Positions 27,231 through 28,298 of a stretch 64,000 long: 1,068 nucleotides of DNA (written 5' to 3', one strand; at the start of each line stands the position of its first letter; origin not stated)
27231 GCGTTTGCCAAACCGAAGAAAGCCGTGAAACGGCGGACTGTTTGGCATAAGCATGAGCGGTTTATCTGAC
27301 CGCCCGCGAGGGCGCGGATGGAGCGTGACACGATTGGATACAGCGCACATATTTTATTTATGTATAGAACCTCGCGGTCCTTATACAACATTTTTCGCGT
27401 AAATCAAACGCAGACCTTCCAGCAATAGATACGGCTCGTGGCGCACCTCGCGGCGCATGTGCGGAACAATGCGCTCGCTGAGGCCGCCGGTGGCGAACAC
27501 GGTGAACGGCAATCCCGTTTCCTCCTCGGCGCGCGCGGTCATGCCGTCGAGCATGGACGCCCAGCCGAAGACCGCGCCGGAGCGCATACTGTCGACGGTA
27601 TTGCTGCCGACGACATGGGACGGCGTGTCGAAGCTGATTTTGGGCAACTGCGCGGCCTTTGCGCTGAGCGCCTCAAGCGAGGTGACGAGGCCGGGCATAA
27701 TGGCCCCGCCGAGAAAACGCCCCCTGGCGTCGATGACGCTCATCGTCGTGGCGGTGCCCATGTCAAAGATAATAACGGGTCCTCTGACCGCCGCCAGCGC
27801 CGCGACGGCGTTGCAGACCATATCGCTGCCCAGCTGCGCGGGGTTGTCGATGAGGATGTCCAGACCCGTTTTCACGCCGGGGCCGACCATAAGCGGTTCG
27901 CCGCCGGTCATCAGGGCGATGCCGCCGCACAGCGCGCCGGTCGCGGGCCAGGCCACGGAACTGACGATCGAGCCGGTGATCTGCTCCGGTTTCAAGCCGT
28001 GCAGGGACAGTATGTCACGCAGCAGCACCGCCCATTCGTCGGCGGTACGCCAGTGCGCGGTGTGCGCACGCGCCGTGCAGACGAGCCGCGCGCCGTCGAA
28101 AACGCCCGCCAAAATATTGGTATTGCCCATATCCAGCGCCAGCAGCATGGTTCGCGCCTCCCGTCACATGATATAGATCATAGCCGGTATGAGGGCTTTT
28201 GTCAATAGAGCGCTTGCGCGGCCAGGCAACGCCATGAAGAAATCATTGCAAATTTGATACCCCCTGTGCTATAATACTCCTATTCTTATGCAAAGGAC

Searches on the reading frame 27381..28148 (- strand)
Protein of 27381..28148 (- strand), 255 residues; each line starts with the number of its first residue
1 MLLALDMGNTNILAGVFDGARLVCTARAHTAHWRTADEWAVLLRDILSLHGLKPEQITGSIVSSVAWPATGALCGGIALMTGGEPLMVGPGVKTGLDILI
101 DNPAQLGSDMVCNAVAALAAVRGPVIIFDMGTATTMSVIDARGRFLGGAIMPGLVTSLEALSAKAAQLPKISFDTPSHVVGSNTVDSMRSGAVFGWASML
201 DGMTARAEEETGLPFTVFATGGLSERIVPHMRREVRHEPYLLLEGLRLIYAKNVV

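Call 12: search_protein_families(library=pfam, proteins=[window:27381-28148:-], max_evalue=0.01)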
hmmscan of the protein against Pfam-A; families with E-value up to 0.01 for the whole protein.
window:27381-28148:- (255 aa): 1 family
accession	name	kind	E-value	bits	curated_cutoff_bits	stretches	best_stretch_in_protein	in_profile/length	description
PF03309.20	Pan_kinase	-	2.9e-58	197.5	24.7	1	2-205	1-204/205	Type III pantothenate kinase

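Call 13: search_protein_families(library=ncbifam, proteins=[window:27381-28148:-], max_evalue=0.01)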
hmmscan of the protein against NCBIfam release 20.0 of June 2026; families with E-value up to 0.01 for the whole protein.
window:27381-28148:- (255 aa): 31 families (the best 25 are shown)
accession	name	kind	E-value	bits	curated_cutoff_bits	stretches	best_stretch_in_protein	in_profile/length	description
NF009855.0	PRK13321.1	equivalog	7.3e-71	238.4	233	1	1-253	1-254/256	type III pantothenate kinase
NF009847.0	PRK13318.1-5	equivalog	7.3e-68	228.6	381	1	1-253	1-254/256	type III pantothenate kinase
NF009844.0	PRK13318.1-2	equivalog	5.5e-66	222.3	331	1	1-253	1-254/259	type III pantothenate kinase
NF009843.0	PRK13318.1-1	equivalog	3e-64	216.8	426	1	1-254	1-254/259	type III pantothenate kinase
NF009845.0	PRK13318.1-3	equivalog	8.9e-61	205.4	358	1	1-254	1-255/258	type III pantothenate kinase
NF009848.0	PRK13318.1-6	equivalog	3.6e-56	190.4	248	1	1-253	1-254/256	type III pantothenate kinase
TIGR00671.1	baf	subfamily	2.8e-51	174.6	58.2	1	2-249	1-241/243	type III pantothenate kinase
NF009846.0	PRK13318.1-4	equivalog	3.8e-50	170.7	432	1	1-254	1-254/255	type III pantothenate kinase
NF009849.0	PRK13320.1-1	equivalog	4.4e-33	114.7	354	1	2-253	10-263/267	type III pantothenate kinase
NF009861.0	PRK13324.1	equivalog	4.3e-31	108.4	495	1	1-253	1-253/258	type III pantothenate kinase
NF009852.0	PRK13320.1-4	equivalog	6.1e-27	94.6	439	1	3-253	16-268/270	pantothenate kinase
NF009853.0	PRK13320.1-5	equivalog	1.6e-26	93.3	287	1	1-251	1-238/243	type III pantothenate kinase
NF009860.0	PRK13322.1-5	equivalog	1.5e-23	83.8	288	1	1-248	1-242/248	pantothenate kinase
NF009850.0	PRK13320.1-2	equivalog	2.8e-23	82.9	321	1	1-254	1-238/241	type III pantothenate kinase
NF009871.0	PRK13331.1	equivalog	3.6e-22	78.9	251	1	3-250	10-247/253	pantothenate kinase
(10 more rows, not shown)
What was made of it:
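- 27381..28148 (-): coaX (type III pantothenate kinase), the gene upstream of copy A. Pfam PF03309 at 2.9e-58 and NCBIfam NF009855 (calls 12, 13).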

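Call 42: find_homologous_proteins(query=window:27381-28148:-, max_evalue=1e-40)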
Query window:27381-28148:- (255 aa): 6847 proteins with E <= 1e-40 among 8000 candidates; the best 120 are listed.
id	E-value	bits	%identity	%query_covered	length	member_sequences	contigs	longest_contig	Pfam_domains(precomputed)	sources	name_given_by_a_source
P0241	2.2e-162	557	100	100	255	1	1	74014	PF03309.21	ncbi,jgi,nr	ncbi:MAG: type III pantothenate kinase [Oscillospiraceae bacterium]|jgi:type III pantothenate kinase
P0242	4.8e-132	457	84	99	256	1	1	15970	PF03309.21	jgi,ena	-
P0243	1.5e-129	449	81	99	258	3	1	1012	PF03309.21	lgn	-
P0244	7.2e-129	447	81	100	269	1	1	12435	PF03309.21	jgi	jgi:type III pantothenate kinase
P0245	2.2e-127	442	80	99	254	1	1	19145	PF03309.21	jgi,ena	jgi:type III pantothenate kinase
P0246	1.9e-126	439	81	99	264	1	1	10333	PF03309.21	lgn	-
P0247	4.5e-126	438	80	100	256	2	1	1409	PF03309.21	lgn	-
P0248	8.6e-126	437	78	100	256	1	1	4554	PF03309.21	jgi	jgi:type III pantothenate kinase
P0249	2.1e-124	432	80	100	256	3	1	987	PF03309.21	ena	-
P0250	2.9e-123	428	80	99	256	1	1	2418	PF03309.21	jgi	jgi:type III pantothenate kinase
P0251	4.3e-123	428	78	98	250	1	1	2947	PF03309.21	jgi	jgi:type III pantothenate kinase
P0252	8.0e-122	424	78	100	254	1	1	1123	PF03309.21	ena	-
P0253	8.7e-122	424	77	99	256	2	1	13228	PF03309.21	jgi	-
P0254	3.1e-120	419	77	99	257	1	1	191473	PF03309.21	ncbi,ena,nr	ncbi:MAG: type III pantothenate kinase [Oscillospiraceae bacterium]|nr:type III pantothenate kinase 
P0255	4.6e-118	411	74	99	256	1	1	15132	PF03309.21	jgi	jgi:type III pantothenate kinase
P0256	1.3e-116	407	75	100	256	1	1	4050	PF03309.21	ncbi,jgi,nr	ncbi:MAG: type III pantothenate kinase [Oscillospiraceae bacterium]|jgi:type III pantothenate kinase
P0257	5.5e-116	405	75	100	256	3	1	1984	PF03309.21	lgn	-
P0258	9.3e-116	404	75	98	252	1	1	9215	PF03309.21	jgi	jgi:type III pantothenate kinase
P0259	5.2e-114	398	74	100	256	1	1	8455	PF03309.21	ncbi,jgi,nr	ncbi:MAG: type III pantothenate kinase [Oscillospiraceae bacterium]|jgi:type III pantothenate kinase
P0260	3.1e-98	346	66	99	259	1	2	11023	PF03309.21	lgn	-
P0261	3.7e-94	333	60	99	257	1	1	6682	PF03309.21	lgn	-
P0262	4.3e-94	333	63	99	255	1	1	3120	PF03309.21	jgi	-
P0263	3.5e-93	330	63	98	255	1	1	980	PF03309.21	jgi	-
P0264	6.3e-85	303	59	93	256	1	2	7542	PF03309.21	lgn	-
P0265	1.2e-84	302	57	100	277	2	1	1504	PF03309.21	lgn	-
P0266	1.8e-84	301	58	99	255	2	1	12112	PF03309.21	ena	-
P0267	4.0e-84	300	58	99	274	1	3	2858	PF03309.21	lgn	-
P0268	1.1e-83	299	58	100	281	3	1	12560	PF03309.21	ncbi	-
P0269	1.5e-83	298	59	99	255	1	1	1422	PF03309.21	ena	-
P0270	2.0e-82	295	56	99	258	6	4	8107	PF03309.21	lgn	-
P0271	2.8e-82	294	58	99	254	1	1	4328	PF03309.21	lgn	-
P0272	1.0e-81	292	58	99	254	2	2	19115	PF03309.21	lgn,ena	-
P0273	1.0e-81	292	56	93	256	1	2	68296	PF03309.21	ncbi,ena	-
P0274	1.4e-81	292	58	99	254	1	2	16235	PF03309.21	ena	-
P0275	6.0e-81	290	55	99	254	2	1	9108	PF03309.21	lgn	-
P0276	1.4e-80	289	57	99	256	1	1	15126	PF03309.21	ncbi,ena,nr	ncbi:MAG: type III pantothenate kinase [Oscillospiraceae bacterium]|nr:type III pantothenate kinase 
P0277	5.4e-80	287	56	99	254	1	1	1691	PF03309.21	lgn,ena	-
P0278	6.4e-80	286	55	99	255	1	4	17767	PF03309.21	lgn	-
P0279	7.5e-80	286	57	99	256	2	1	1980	PF03309.21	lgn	-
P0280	1.1e-79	286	57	99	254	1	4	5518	PF03309.21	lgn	-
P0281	1.6e-79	285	55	99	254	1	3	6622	PF03309.21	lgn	-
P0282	2.2e-79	285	55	99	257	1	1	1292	PF03309.21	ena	-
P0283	1.1e-78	282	55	99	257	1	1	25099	PF03309.21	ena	-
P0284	2.9e-78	281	53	99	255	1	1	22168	PF03309.21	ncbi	-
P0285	3.0e-78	281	55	93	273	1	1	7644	PF03309.21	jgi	jgi:type III pantothenate kinase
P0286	4.3e-78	281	53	100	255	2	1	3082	PF03309.21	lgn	-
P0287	4.7e-78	280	55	99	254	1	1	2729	PF03309.21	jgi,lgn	-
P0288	4.7e-78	280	54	99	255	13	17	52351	PF03309.21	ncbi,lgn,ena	-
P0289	6.2e-78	280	54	99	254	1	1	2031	PF03309.21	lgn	-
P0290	6.5e-78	280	54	99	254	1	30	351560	PF03309.21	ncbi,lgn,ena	-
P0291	7.6e-78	280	54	94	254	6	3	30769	PF03309.21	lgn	-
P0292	1.1e-77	279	54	92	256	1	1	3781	PF03309.21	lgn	-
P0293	1.4e-77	279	53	99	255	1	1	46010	PF03309.21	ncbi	-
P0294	1.6e-77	279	53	99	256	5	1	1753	PF03309.21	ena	-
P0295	2.9e-77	278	54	99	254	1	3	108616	PF03309.21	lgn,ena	-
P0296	3.0e-77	278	55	99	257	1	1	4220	PF03309.21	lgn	-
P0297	4.1e-77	277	55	99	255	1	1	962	PF03309.21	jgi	-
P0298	5.3e-77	277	53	99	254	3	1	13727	PF03309.21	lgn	-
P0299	6.0e-77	277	52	99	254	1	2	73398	PF03309.21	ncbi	-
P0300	6.1e-77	277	52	100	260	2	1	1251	PF03309.21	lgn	-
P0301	7.4e-77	276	53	99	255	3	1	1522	PF03309.21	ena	-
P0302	8.5e-77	276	54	99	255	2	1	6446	PF03309.21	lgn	-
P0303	8.5e-77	276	52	99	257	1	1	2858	PF03309.21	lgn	-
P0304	8.7e-77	276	53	99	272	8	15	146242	PF03309.21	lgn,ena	-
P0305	9.3e-77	276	52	99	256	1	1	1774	PF03309.21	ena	-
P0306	9.5e-77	276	53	99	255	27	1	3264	PF03309.21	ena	-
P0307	9.6e-77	276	53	99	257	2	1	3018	PF03309.21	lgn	-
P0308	1.1e-76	276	56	99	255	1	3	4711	PF03309.21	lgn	-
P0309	1.2e-76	276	52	99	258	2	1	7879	PF03309.21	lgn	-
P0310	1.3e-76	276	51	99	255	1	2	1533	PF03309.21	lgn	-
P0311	1.5e-76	275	53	99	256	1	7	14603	PF03309.21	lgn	-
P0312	1.6e-76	275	54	99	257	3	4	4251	PF03309.21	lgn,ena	-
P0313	2.2e-76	275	54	100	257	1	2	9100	PF03309.21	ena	-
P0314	2.4e-76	275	53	99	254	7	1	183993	PF03309.21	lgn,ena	-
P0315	2.7e-76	275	53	99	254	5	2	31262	PF03309.21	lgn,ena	-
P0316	3.0e-76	274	53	100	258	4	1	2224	PF03309.21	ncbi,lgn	-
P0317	3.2e-76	274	55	99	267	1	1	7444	PF03309.21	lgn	-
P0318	4.0e-76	274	52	100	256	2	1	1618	PF03309.21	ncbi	ncbi:MAG: type III pantothenate kinase [Turicibacter sp.]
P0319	4.5e-76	274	52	99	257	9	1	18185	PF03309.21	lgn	-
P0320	5.0e-76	274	53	99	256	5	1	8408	PF03309.21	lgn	-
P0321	5.3e-76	274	54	99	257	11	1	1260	PF03309.21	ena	-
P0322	6.1e-76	273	52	99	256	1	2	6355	PF03309.21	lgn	-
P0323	6.2e-76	273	53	99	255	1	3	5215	PF03309.21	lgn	-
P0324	6.9e-76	273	54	99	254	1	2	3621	PF03309.21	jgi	-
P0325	6.9e-76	273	52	99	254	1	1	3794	PF03309.21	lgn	-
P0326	7.0e-76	273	54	99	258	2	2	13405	PF03309.21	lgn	-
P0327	7.4e-76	273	53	99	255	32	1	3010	PF03309.21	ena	-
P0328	7.7e-76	273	53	98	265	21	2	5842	PF03309.21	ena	-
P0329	1.0e-75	273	53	99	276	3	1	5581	PF03309.21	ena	-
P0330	1.5e-75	272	54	99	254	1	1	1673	PF03309.21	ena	-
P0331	1.5e-75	272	53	100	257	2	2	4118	PF03309.21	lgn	-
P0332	1.8e-75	272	53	99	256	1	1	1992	PF03309.21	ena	-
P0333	1.8e-75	272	53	99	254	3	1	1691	PF03309.21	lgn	-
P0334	1.8e-75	272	52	99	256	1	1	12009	PF03309.21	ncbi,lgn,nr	ncbi:MAG: type III pantothenate kinase [Clostridiales bacterium]|nr:type III pantothenate kinase [Cl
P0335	1.8e-75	272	53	99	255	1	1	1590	PF03309.21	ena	-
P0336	2.1e-75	272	53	99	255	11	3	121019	PF03309.21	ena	-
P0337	2.2e-75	272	51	100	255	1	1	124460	PF03309.21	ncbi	-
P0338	2.3e-75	272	51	99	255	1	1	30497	PF03309.21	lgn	-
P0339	2.4e-75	272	52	99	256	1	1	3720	PF03309.21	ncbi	-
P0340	2.5e-75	271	52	99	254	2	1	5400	PF03309.21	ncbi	-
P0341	2.5e-75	271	53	99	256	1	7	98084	PF03309.21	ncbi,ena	-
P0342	3.5e-75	271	53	98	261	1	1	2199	PF03309.21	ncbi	-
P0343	3.6e-75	271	51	100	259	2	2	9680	PF03309.21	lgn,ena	-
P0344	4.8e-75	271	51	99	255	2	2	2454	PF03309.21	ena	-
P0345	5.2e-75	270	54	99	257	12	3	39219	PF03309.21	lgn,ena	-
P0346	6.1e-75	270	54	99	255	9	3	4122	PF03309.21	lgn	-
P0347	6.9e-75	270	52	99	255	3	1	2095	PF03309.21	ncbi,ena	-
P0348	8.4e-75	270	54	99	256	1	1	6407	PF03309.21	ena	-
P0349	8.6e-75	270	51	99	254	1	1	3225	PF03309.21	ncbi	-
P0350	9.3e-75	270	52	99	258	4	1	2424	PF03309.21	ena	-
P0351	1.0e-74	269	52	99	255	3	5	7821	PF03309.21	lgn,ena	-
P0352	1.0e-74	269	53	99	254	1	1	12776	PF03309.21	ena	-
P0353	1.0e-74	269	52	100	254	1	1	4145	PF03309.21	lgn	-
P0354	1.0e-74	269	51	99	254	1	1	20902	PF03309.21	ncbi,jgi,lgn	ncbi:MAG: type III pantothenate kinase [Acutalibacteraceae bacterium]|jgi:type III pantothenate kina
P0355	1.4e-74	269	53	99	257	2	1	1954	PF03309.21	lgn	-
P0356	1.5e-74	269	52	100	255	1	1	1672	PF03309.21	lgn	-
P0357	1.5e-74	269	54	99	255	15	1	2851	PF03309.21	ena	-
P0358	1.5e-74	269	54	99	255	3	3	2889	PF03309.21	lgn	-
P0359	1.6e-74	269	53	99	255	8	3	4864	PF03309.21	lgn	-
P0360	1.6e-74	269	55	99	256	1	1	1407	PF03309.21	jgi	jgi:type III pantothenate kinase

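Call 43: find_encoding_contigs(protein=P0244, flank=2500, max_places=2)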
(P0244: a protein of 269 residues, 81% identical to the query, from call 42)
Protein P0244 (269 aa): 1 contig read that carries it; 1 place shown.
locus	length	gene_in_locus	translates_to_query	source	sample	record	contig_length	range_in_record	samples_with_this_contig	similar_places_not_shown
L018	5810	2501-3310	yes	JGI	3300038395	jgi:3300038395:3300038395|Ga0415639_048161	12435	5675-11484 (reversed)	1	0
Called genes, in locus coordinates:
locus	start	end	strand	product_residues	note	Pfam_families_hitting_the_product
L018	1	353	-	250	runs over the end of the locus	PF00587:tRNA-synt_2b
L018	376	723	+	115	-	-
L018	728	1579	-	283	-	PF02195:ParB_N, PF17762:HTH_ParB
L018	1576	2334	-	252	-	PF00142:Fer4_NifH (weak), PF01656:CbiA, PF02374:ArsA_ATPase (faint), PF06564:CBP_BcsQ, PF09140:MipZ, PF10609:ParA, PF13614:AAA_31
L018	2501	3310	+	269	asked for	PF03309:Pan_kinase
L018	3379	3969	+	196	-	PF12822:ECF_trnsprt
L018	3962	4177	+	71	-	-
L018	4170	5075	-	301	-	PF03418:Peptidase_A25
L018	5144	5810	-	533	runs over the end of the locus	PF01476:LysM (weak), PF07501:G5, PF01551:Peptidase_M23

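Call 44: find_encoding_contigs(protein=P0245, flank=2500, max_places=2)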
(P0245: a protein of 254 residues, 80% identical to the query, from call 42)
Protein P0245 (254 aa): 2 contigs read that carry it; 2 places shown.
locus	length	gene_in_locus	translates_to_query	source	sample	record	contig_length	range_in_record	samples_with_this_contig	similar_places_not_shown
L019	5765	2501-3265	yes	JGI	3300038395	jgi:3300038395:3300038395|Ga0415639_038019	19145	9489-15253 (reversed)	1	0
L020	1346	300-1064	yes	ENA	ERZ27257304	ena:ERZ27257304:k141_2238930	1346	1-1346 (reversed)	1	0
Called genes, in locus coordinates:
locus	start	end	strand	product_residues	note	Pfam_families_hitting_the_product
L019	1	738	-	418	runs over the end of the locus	PF02403:Seryl_tRNA_N, PF00587:tRNA-synt_2b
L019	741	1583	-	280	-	PF02195:ParB_N, PF17762:HTH_ParB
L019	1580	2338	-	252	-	PF00142:Fer4_NifH (weak), PF01656:CbiA, PF02374:ArsA_ATPase (weak), PF06564:CBP_BcsQ, PF09140:MipZ, PF10609:ParA, PF13614:AAA_31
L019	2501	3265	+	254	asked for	PF03309:Pan_kinase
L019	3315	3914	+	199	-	PF12822:ECF_trnsprt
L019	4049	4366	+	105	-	PF05987:DUF898, PF20403:DUF6693 (weak), PF05987:DUF898 (weak)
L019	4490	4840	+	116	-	PF10694:DUF2500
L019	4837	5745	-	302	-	PF03418:Peptidase_A25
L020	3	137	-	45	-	?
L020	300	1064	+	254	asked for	PF03309:Pan_kinase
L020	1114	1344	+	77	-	?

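Call 45: find_encoding_contigs(protein=P0253, flank=2500, max_places=2)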
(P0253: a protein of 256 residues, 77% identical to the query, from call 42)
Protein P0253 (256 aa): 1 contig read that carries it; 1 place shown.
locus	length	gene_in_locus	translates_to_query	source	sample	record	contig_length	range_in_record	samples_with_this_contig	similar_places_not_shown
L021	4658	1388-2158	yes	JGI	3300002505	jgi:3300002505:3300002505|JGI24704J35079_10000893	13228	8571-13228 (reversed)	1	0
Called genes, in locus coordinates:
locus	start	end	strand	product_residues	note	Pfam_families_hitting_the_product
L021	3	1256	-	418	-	?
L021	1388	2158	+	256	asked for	PF03309:Pan_kinase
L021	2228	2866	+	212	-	-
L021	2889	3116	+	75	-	-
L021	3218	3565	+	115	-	-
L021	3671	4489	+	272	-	-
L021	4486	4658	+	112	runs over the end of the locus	PF10694:DUF2500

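Call 46: find_encoding_contigs(protein=P0255, flank=2500, max_places=2)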
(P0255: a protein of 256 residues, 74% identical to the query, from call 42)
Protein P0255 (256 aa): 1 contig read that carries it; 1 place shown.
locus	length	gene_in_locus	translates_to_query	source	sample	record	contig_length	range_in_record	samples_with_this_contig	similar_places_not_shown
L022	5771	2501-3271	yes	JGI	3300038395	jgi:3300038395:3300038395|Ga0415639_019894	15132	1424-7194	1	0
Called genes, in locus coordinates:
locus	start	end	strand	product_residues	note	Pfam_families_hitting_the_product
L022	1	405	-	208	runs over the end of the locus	PF00573:Ribosomal_L4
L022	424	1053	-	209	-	PF00297:Ribosomal_L3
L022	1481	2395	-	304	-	PF01156:IU_nuc_hydro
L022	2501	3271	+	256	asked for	PF03309:Pan_kinase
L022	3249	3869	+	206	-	PF12822:ECF_trnsprt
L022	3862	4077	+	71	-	-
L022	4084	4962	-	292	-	PF03418:Peptidase_A25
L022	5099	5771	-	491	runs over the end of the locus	PF07501:G5, PF01551:Peptidase_M23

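Call 68: find_encoding_contigs(protein=P0250, flank=2500, max_places=3)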
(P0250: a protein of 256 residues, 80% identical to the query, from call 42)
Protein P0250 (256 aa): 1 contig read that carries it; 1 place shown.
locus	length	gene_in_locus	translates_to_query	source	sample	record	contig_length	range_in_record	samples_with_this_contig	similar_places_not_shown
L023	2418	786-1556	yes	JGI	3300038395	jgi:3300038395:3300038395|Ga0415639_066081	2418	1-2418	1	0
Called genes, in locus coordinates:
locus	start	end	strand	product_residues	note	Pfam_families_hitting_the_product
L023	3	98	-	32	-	?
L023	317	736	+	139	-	PF17723:RHH_8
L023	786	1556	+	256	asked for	PF03309:Pan_kinase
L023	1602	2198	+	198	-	PF12822:ECF_trnsprt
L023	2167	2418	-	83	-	?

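Call 69: find_encoding_contigs(protein=P0248, flank=2500, max_places=3)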
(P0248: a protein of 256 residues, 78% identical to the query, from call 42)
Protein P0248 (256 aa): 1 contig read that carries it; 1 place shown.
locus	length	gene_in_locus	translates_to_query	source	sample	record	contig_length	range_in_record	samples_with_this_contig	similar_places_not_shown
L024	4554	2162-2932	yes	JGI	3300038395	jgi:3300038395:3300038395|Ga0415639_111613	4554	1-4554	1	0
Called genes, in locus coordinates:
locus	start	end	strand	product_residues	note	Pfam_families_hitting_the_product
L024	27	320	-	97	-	PF00276:Ribosomal_L23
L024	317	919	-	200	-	PF00573:Ribosomal_L4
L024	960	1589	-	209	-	PF00297:Ribosomal_L3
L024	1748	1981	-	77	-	-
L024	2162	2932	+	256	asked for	PF03309:Pan_kinase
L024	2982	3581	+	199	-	PF12822:ECF_trnsprt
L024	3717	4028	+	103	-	PF13828:DUF4190 (weak)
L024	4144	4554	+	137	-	?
